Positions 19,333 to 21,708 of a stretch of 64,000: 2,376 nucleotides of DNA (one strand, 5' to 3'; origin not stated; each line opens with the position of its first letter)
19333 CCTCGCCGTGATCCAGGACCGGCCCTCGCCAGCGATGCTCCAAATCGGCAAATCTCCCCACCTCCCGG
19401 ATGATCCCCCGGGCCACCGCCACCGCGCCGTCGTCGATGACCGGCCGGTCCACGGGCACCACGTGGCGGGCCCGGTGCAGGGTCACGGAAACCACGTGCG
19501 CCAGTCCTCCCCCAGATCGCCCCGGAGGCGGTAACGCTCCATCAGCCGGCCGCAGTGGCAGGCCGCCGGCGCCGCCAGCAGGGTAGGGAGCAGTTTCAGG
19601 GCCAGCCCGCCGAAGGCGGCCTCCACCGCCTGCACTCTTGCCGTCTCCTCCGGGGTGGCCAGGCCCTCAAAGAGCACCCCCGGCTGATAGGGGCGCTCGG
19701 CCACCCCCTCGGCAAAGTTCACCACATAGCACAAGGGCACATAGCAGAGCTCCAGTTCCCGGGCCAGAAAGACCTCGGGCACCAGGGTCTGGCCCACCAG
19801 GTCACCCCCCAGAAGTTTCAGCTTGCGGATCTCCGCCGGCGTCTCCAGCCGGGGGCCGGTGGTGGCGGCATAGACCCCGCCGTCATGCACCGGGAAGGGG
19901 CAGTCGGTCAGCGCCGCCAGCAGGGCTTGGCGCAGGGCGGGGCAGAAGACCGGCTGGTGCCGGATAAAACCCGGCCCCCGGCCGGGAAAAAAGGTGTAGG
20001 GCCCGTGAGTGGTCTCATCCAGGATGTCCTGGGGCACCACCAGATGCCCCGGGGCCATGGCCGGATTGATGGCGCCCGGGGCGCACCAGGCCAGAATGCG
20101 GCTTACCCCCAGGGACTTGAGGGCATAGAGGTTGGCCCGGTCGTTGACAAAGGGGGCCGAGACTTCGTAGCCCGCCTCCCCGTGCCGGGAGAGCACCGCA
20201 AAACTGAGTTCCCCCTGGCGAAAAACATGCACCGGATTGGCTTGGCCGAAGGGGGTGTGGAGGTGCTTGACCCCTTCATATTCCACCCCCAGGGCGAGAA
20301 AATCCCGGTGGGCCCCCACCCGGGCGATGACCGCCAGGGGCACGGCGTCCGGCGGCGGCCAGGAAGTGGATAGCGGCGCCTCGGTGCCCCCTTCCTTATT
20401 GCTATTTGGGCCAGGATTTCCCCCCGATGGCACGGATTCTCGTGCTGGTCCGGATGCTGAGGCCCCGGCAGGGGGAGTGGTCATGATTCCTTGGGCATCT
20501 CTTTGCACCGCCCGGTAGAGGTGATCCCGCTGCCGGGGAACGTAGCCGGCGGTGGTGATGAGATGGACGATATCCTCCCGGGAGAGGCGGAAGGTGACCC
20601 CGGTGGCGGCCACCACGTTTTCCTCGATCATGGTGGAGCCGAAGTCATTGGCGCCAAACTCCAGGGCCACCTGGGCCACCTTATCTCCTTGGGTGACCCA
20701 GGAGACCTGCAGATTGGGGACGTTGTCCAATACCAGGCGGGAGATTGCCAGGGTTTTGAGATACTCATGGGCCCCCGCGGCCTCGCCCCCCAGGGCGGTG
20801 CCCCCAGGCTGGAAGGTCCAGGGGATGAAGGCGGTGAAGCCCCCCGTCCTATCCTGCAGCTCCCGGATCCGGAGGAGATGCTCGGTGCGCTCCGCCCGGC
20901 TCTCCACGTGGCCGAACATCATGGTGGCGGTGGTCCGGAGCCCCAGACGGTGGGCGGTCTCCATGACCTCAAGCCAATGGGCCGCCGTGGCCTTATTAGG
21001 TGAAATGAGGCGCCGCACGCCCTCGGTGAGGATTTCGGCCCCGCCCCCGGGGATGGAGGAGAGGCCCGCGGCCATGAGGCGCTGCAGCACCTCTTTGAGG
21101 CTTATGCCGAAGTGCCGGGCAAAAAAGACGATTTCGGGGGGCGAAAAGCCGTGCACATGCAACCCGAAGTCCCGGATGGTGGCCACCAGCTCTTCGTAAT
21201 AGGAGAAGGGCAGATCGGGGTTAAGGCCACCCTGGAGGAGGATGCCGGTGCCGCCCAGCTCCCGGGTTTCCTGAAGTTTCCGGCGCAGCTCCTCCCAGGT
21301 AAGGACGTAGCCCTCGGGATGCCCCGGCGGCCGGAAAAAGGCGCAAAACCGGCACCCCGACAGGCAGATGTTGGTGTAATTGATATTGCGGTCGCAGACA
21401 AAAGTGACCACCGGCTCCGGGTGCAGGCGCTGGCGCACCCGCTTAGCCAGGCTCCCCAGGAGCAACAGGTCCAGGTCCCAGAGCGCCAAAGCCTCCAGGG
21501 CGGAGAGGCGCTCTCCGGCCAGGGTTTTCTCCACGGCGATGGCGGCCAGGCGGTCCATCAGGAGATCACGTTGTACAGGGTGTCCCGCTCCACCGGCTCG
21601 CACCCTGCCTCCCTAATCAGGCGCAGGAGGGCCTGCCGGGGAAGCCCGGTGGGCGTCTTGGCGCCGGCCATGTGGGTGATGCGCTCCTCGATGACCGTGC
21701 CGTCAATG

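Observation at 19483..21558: Radical-SAM futalosine enzyme fused to an MTAP-like nucleoside phosphorylase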

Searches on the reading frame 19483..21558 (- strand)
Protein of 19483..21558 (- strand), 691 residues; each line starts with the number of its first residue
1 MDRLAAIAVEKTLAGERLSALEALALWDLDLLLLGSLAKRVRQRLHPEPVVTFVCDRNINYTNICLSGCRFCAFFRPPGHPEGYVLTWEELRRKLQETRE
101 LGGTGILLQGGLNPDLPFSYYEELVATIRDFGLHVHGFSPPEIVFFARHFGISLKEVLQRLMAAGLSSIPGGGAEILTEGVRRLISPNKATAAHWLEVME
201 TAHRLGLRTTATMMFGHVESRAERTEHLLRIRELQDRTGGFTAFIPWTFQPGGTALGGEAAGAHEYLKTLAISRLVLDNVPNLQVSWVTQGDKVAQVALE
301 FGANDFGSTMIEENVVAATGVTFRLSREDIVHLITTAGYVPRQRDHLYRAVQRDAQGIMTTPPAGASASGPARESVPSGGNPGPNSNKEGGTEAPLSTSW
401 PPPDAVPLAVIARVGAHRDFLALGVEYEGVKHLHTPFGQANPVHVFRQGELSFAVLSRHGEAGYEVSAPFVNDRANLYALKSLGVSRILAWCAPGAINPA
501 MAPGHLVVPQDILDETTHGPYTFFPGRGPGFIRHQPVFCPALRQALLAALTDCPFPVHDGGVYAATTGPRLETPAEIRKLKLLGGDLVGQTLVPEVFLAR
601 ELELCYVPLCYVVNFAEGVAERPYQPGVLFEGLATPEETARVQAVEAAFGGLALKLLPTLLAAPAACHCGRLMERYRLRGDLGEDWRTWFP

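Call 8: search_protein_families(library=pfam, proteins=[window:19483-21558:-], max_evalue=0.01)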
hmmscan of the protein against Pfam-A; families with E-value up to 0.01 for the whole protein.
window:19483-21558:- (691 aa): 3 families
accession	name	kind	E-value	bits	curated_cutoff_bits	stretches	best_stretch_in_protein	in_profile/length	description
PF19288.4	CofH_C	-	1.2e-34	119.3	27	1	240-352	3-120/125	CofH/MqnC C-terminal region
PF01048.26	PNP_UDP_1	-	6e-31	108.1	25.1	1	433-622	18-206/233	Phosphorylase superfamily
PF04055.27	Radical_SAM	-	1.2e-19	71.6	29.5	1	59-228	1-163/166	Radical SAM superfamily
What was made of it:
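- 20503..21558 (-): MqnC domain (aa 1-352), cyclic dehypoxanthinyl futalosine synthase. PF04055 + PF19288 (call 8).
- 19483..20343 (-): Domain X (aa 406-691): MTAP/MTIP-fold nucleoside-cleaving domain of a distinct subfamily, plus stop codon. PF01048 at 108 bits (call 8).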

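Call 9: search_protein_families(library=ncbifam, proteins=[window:19483-21558:-], max_evalue=0.001)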
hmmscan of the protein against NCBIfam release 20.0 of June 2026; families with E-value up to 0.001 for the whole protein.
window:19483-21558:- (691 aa): 24 families
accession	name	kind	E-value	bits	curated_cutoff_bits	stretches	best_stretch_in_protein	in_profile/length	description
TIGR03699.1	menaquin_MqnC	equivalog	2.2e-145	483.8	428.1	1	16-350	1-341/342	cyclic dehypoxanthinyl futalosine synthase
NF006277.0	PRK08445.1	equivalog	1.2e-115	386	576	1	17-352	3-346/348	dehypoxanthine futalosine cyclase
TIGR00423.1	TIGR00423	subfamily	9.1e-113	376.6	260.25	1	51-350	1-309/310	CofH family radical SAM protein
TIGR03700.1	mena_SCO4494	equivalog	1.5e-105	353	434.55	1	10-351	3-351/351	aminofutalosine synthase MqnE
TIGR03551.1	F420_cofH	equivalog_domain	2.1e-95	319.5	374.1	1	29-351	14-345/345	5-amino-6-(D-ribitylamino)uracil--L-tyrosine 4-hydroxyphenyl transferase CofH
NF005609.0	PRK07360.1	equivalog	3.7e-94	315.6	426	1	8-353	11-370/374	7,8-didemethyl-8-hydroxy-5-deazariboflavin synthase subunit CofH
NF006687.0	PRK09234.1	equivalog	3e-85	287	1018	1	17-355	491-841/849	bifunctional FO biosynthesis protein CofGH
NF006276.0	PRK08444.1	equivalog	2e-84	283.7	560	1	9-352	4-351/353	aminofutalosine synthase MqnE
NF004580.0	PRK05926.1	equivalog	1e-53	182.9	583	1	9-341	19-362/370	hypothetical protein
TIGR01694.1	MTAP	equivalog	1.1e-49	169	274.85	1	429-623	20-213/240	S-methyl-5'-thioadenosine phosphorylase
NF006599.0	PRK09136.1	equivalog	2.1e-44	151.6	223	1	426-621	19-216/247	S-methyl-5'-thioinosine phosphorylase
NF006334.0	PRK08564.1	equivalog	9.2e-37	126.6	382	1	430-623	29-222/267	S-methyl-5'-thioadenosine phosphorylase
NF005876.0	PRK07823.1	equivalog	1.2e-36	126.2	306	1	431-621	27-214/267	S-methyl-5'-thioadenosine phosphorylase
NF006492.0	PRK08931.1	equivalog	5.7e-27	94.9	437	1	424-615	19-210/291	S-methyl-5'-thioadenosine phosphorylase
NF006054.0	PRK08202.1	equivalog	5.6e-25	88.3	218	1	478-624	100-247/274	purine-nucleoside phosphorylase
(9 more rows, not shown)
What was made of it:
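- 20503..21558 (-): TIGR03699 at 483.8 bits, cutoff 428.1, profile positions 1-341 of 342 (call 9).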

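Call 21: find_homologous_proteins(query=window:19483-21558:-)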
Query window:19483-21558:- (691 aa): 8000 proteins with E <= 0.001 among 8000 candidates; the best 120 are listed.
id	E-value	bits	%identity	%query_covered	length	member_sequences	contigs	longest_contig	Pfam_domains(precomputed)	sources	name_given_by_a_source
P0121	0.0e+0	1477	93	100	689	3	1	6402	PF04055.28,PF19288.5,PF01048.27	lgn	-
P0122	0.0e+0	1388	88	100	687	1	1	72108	PF04055.28,PF19288.5,PF01048.27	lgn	-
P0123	0.0e+0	1311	83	100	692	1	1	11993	PF04055.28,PF19288.5,PF01048.27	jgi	jgi:cyclic dehypoxanthinyl futalosine synthase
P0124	0.0e+0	1279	81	100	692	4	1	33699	PF04055.28,PF19288.5,PF01048.27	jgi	-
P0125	0.0e+0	1199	77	100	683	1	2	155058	PF04055.28,PF19288.5,PF01048.27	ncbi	-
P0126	0.0e+0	1186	77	100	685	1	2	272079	PF04055.28,PF19288.5,PF01048.27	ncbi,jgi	jgi:cyclic dehypoxanthinyl futalosine synthase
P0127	0.0e+0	1119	74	99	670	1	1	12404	PF04055.28,PF19288.5,PF01048.27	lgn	-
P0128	0.0e+0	1101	73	99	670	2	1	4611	PF04055.28,PF19288.5,PF01048.27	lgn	-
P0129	0.0e+0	1082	71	99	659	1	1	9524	PF04055.28,PF19288.5,PF01048.27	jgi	jgi:dehypoxanthine futalosine cyclase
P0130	0.0e+0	1079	69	99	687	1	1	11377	PF04055.28,PF19288.5,PF01048.27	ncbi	-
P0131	0.0e+0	1078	71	99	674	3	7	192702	PF04055.28,PF19288.5,PF01048.27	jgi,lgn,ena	jgi:cyclic dehypoxanthinyl futalosine synthase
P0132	0.0e+0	1069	70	99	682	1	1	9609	PF04055.28,PF19288.5,PF01048.27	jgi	jgi:dehypoxanthine futalosine cyclase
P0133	0.0e+0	1067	71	99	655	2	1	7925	PF04055.28,PF19288.5,PF01048.27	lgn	-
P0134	0.0e+0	1055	69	100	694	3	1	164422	PF04055.28,PF19288.5,PF01048.27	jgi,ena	-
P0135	0.0e+0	1052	67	99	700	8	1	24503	PF04055.28,PF19288.5,PF01048.27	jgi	-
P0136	0.0e+0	1052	69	98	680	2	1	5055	PF04055.28,PF19288.5,PF01048.27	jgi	jgi:dehypoxanthine futalosine cyclase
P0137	0.0e+0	1051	68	98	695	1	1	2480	PF04055.28,PF19288.5,PF01048.27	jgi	jgi:cyclic dehypoxanthinyl futalosine synthase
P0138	0.0e+0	1050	68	99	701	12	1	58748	PF04055.28,PF19288.5,PF01048.27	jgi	-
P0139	0.0e+0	1050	69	99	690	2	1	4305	PF04055.28,PF19288.5,PF01048.27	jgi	jgi:cyclic dehypoxanthinyl futalosine synthase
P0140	0.0e+0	1046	68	100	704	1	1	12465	PF04055.28,PF19288.5,PF01048.27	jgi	jgi:dehypoxanthine futalosine cyclase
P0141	0.0e+0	1046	69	99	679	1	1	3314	PF04055.28,PF19288.5,PF01048.27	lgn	-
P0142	0.0e+0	1046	68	99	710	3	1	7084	PF04055.28,PF19288.5,PF01048.27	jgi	jgi:cyclic dehypoxanthinyl futalosine synthase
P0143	0.0e+0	1045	68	98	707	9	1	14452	PF04055.28,PF19288.5,PF01048.27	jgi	jgi:cyclic dehypoxanthinyl futalosine synthase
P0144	0.0e+0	1044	69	99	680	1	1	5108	PF04055.28,PF19288.5,PF01048.27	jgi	jgi:dehypoxanthine futalosine cyclase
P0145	0.0e+0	1035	66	100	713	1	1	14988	PF04055.28,PF19288.5,PF01048.27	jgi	jgi:dehypoxanthine futalosine cyclase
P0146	0.0e+0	1033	68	99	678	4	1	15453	PF04055.28,PF19288.5,PF01048.27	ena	-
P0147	0.0e+0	1032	67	99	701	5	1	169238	PF04055.28,PF19288.5,PF01048.27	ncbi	ncbi:MAG: cyclic dehypoxanthinyl futalosine synthase [Syntrophobacterales bacterium]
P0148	0.0e+0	1030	69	99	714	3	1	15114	PF04055.28,PF19288.5,PF01048.27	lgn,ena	-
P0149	0.0e+0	1016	67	99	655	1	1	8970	PF04055.28,PF19288.5,PF01048.27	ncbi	-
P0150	0.0e+0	1013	67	100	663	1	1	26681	PF04055.28,PF19288.5,PF01048.27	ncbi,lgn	-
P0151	6.9e-296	1001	66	99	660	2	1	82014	PF04055.28,PF19288.5,PF01048.27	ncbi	-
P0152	1.7e-229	782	65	50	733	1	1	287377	PF04055.28,PF19288.5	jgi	-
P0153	8.6e-227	773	62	50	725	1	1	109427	PF04055.28,PF19288.5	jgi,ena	-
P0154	5.6e-226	770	63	50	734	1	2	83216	PF04055.28,PF19288.5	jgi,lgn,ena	-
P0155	2.6e-223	761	65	49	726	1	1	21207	PF04055.28,PF19288.5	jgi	-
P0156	8.3e-223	760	64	49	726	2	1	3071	PF04055.28,PF19288.5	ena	-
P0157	1.2e-222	759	64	48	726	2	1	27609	PF04055.28,PF19288.5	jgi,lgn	jgi:dehypoxanthine futalosine cyclase/putative menaquinone biosynthesis radical SAM enzyme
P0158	2.2e-219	748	61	50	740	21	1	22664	PF04055.28,PF19288.5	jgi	jgi:dehypoxanthine futalosine cyclase/putative menaquinone biosynthesis radical SAM enzyme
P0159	5.5e-219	747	61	49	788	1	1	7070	PF04055.28,PF19288.5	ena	-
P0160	1.6e-217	742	61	50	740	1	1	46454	PF04055.28,PF19288.5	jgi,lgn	jgi:dehypoxanthine futalosine cyclase/putative menaquinone biosynthesis radical SAM enzyme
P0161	1.1e-216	739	60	50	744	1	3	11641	PF04055.28,PF19288.5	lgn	-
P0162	3.8e-216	738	61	49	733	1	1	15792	PF04055.28,PF19288.5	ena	-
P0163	5.5e-215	734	64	47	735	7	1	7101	PF04055.28,PF19288.5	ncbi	-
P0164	1.8e-214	732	59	50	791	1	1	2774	PF04055.28,PF19288.5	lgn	-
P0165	2.0e-214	732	63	49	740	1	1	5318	PF04055.28,PF19288.5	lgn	-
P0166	4.7e-214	731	61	50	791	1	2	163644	PF04055.28,PF19288.5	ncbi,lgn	ncbi:MAG: cyclic dehypoxanthinyl futalosine synthase [bacterium]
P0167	5.2e-214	731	63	49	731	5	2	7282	PF04055.28,PF19288.5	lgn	-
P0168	1.3e-213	729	63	49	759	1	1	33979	PF04055.28,PF19288.5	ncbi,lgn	-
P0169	1.7e-213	729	59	50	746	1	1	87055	PF04055.28,PF19288.5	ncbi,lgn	ncbi:MAG: cyclic dehypoxanthinyl futalosine synthase [Thermodesulforhabdaceae bacterium]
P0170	1.3e-212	726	59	50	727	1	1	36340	PF04055.28,PF13353.12,PF19288.5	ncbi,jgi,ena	-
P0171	1.5e-212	726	60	50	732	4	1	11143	PF04055.28,PF13353.12,PF19288.5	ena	-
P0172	4.6e-212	724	60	49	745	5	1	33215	PF04055.28,PF19288.5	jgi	jgi:aminodeoxyfutalosine synthase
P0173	4.9e-212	724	64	49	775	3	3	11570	PF04055.28,PF19288.5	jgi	jgi:dehypoxanthine futalosine cyclase/putative menaquinone biosynthesis radical SAM enzyme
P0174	2.7e-211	722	57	50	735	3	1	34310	PF04055.28,PF19288.5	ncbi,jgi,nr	ncbi:MAG: cyclic dehypoxanthinyl futalosine synthase [Desulfococcaceae bacterium]|jgi:aminodeoxyfuta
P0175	3.1e-211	721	59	51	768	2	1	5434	PF04055.28,PF19288.5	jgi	jgi:aminodeoxyfutalosine synthase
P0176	8.5e-211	720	63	49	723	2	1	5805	PF04055.28,PF19288.5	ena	-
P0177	1.0e-208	713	61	49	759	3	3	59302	PF04055.28,PF19288.5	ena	-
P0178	7.2e-208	710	68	69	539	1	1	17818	PF04055.28,PF19288.5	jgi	jgi:cyclic dehypoxanthinyl futalosine synthase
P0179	8.0e-208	710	62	48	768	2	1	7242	PF04055.28,PF19288.5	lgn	-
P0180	9.8e-207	707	62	51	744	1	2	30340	PF04055.28,PF19288.5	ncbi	-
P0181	1.8e-205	702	59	50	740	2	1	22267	PF04055.28,PF19288.5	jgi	-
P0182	8.2e-205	700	61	49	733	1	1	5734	PF04055.28,PF19288.5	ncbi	-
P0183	9.4e-205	700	57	48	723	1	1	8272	PF04055.28,PF19288.5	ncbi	-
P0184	3.8e-204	698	62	50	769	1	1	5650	PF04055.28,PF19288.5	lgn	-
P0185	8.7e-204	697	61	50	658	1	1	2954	PF04055.28,PF19288.5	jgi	-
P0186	6.4e-203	694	59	49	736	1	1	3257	PF04055.28,PF19288.5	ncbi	-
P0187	8.2e-203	694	57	48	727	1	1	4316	PF04055.28,PF19288.5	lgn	-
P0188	9.5e-203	693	59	50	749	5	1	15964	PF04055.28,PF19288.5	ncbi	-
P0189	1.5e-202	693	61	48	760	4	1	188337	PF04055.28,PF19288.5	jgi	jgi:dehypoxanthine futalosine cyclase/putative menaquinone biosynthesis radical SAM enzyme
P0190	1.2e-201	690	61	49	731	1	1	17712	PF04055.28,PF19288.5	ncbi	-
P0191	2.1e-201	689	63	49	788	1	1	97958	PF04055.28,PF19288.5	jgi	jgi:dehypoxanthine futalosine cyclase/putative menaquinone biosynthesis radical SAM enzyme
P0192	4.9e-200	684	62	45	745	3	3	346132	PF04055.28,PF19288.5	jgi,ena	-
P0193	7.3e-200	684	64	47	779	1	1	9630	PF04055.28,PF19288.5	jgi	jgi:dehypoxanthine futalosine cyclase/putative menaquinone biosynthesis radical SAM enzyme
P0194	7.7e-200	684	59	49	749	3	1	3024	PF04055.28,PF19288.5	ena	-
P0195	9.1e-200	684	58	50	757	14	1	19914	PF04055.28,PF19288.5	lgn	-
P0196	1.2e-199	683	57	50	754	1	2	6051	PF04055.28,PF19288.5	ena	-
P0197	4.5e-199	681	58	51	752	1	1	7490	PF04055.28,PF19288.5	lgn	-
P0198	1.1e-198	680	63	45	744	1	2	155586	PF04055.28,PF19288.5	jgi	jgi:dehypoxanthine futalosine cyclase/putative menaquinone biosynthesis radical SAM enzyme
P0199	1.7e-198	679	60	47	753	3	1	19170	PF04055.28,PF19288.5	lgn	-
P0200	2.8e-198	679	58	49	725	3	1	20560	PF04055.28,PF13353.12,PF19288.5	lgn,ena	-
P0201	6.7e-198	677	58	51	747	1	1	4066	PF04055.28,PF19288.5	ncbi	-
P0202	6.9e-198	677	63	46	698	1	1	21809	PF04055.28,PF19288.5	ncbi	ncbi:unnamed protein product, partial [Cyprideis torosa]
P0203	2.6e-197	675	59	50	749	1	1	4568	PF04055.28,PF19288.5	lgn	-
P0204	3.6e-197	675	54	52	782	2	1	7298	PF04055.28,PF19288.5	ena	-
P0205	1.6e-196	673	55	50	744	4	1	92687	PF04055.28,PF19288.5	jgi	jgi:putative menaquinone biosynthesis radical SAM enzyme/dehypoxanthine futalosine cyclase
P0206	2.4e-196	672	60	47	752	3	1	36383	PF04055.28,PF19288.5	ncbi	-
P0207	2.5e-196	672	62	49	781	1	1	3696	PF04055.28,PF19288.5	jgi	jgi:dehypoxanthine futalosine cyclase/putative menaquinone biosynthesis radical SAM enzyme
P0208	3.1e-196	672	60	46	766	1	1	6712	PF04055.28,PF19288.5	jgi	-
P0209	3.1e-196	672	61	47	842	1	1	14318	PF04055.28,PF19288.5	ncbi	-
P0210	8.5e-196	670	60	49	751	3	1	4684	PF04055.28,PF19288.5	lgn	-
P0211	1.1e-195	670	62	47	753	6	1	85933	PF04055.28,PF19288.5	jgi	-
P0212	1.8e-195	669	55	50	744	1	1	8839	PF04055.28,PF19288.5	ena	-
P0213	2.7e-195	669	60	49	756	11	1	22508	PF04055.28,PF19288.5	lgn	-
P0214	3.3e-195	668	61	48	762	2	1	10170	PF04055.28,PF19288.5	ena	-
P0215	5.0e-195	668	56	49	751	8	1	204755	PF04055.28,PF19288.5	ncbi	-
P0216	1.2e-194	667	59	50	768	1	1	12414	PF04055.28,PF19288.5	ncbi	-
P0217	1.5e-194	666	62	49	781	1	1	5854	PF04055.28,PF19288.5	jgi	jgi:dehypoxanthine futalosine cyclase/putative menaquinone biosynthesis radical SAM enzyme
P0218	2.2e-194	666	64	48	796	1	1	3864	PF04055.28,PF19288.5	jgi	jgi:dehypoxanthine futalosine cyclase/putative menaquinone biosynthesis radical SAM enzyme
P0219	2.3e-194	666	56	49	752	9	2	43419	PF04055.28,PF19288.5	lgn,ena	-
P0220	2.5e-194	666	60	49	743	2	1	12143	PF04055.28,PF19288.5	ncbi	-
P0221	4.7e-194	665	58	50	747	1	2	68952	PF04055.28,PF19288.5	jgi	jgi:dehypoxanthine futalosine cyclase/putative menaquinone biosynthesis radical SAM enzyme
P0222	8.3e-194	664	60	49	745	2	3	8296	PF04055.28,PF19288.5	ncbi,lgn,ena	-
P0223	9.5e-194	664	57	50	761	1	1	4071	PF04055.28,PF19288.5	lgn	-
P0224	1.4e-193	663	58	50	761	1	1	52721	PF04055.28,PF19288.5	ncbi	-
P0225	9.2e-193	660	60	53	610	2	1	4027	PF04055.28,PF19288.5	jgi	jgi:dehypoxanthine futalosine cyclase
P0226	1.7e-192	660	59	49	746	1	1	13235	PF04055.28,PF19288.5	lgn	-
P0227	1.7e-192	660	60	45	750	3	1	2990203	PF04055.28,PF19288.5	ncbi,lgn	-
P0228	2.2e-192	659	61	49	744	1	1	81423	PF04055.28,PF19288.5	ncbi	-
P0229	2.8e-192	659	58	51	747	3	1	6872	PF04055.28,PF19288.5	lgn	-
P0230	4.7e-192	658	61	46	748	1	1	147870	PF04055.28,PF19288.5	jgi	jgi:dehypoxanthine futalosine cyclase/putative menaquinone biosynthesis radical SAM enzyme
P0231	2.1e-191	656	59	48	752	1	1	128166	PF04055.28,PF19288.5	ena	-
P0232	4.9e-191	655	58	50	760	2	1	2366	PF04055.28,PF19288.5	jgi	-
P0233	5.0e-191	655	57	51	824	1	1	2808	PF04055.28,PF19288.5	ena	-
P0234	1.0e-190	654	56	52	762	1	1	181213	PF04055.28,PF19288.5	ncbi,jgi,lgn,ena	-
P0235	1.1e-190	653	61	49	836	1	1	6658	PF04055.28,PF19288.5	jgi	jgi:dehypoxanthine futalosine cyclase/putative menaquinone biosynthesis radical SAM enzyme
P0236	1.6e-190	653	57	52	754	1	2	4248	PF04055.28,PF19288.5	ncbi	-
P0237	2.9e-190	652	61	46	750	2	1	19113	PF04055.28,PF19288.5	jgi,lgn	jgi:menaquinone biosynthesis protein, SCO4550 family/putative menaquinone biosynthesis protein, SCO4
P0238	4.3e-190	652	52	50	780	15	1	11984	PF04055.28,PF13353.12,PF19288.5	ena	-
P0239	6.9e-190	651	59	50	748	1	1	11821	PF04055.28,PF19288.5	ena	-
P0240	1.2e-189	650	60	45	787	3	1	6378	PF04055.28,PF19288.5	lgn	-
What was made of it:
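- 19483..21558 (-): Fused gene mqnC::X, 691 aa plus stop. 31 homologous fused clusters (call 21).
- Both halves and the reading frame are maintained over 66-93% sequence divergence (call 21). There are 31 fused clusters from JGI, NCBI, ENA and Logan (call 21).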

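Call 43: find_encoding_contigs(protein=P0152, flank=8000, max_places=1)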
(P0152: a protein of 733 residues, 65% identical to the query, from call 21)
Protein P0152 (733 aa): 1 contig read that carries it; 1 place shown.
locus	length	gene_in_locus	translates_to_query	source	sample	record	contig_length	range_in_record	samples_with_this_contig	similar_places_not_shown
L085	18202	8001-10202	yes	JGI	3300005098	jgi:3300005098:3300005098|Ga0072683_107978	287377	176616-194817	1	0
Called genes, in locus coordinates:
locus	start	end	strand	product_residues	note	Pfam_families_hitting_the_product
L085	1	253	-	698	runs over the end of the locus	PF01926:MMR_HSR1, PF02421:FeoB_N, PF09439:SRPRB (weak), PF17910:FeoB_Cyto, PF07670:Gate, PF07664:FeoB_C, PF07670:Gate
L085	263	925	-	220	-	PF01475:FUR, PF04023:FeoA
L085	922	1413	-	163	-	PF01475:FUR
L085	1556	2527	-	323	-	PF14100:DUF6807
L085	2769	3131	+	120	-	-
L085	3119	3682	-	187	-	PF12773:DZR (weak), PF13240:Zn_Ribbon_1 (faint), PF10571:UPF0547 (weak)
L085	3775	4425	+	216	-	PF07963:N_methyl (weak)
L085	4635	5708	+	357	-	PF01408:GFO_IDH_MocA, PF02894:GFO_IDH_MocA_C (weak), PF22725:GFO_IDH_MocA_C3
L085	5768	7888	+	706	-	PF01301:Glyco_hydro_35, PF02449:Glyco_hydro_42 (faint), PF21467:BetaGal_gal-bd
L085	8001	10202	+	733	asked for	PF04055:Radical_SAM, PF19288:CofH_C, PF04055:Radical_SAM, PF19288:CofH_C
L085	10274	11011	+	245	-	PF00535:Glycos_transf_2, PF13641:Glyco_tranf_2_3 (weak)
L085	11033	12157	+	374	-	PF00155:Aminotran_1_2 (weak), PF00266:Aminotran_5, PF22580:KYNU_C (faint)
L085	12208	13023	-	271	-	PF13432:TPR_16 (faint), PF14559:TPR_19 (faint)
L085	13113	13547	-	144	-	-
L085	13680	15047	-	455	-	PF00072:Response_reg, PF00158:Sigma54_activat, PF14532:Sigma54_activ_2, PF07728:AAA_5 (weak), PF25601:AAA_lid_14, PF02954:HTH_8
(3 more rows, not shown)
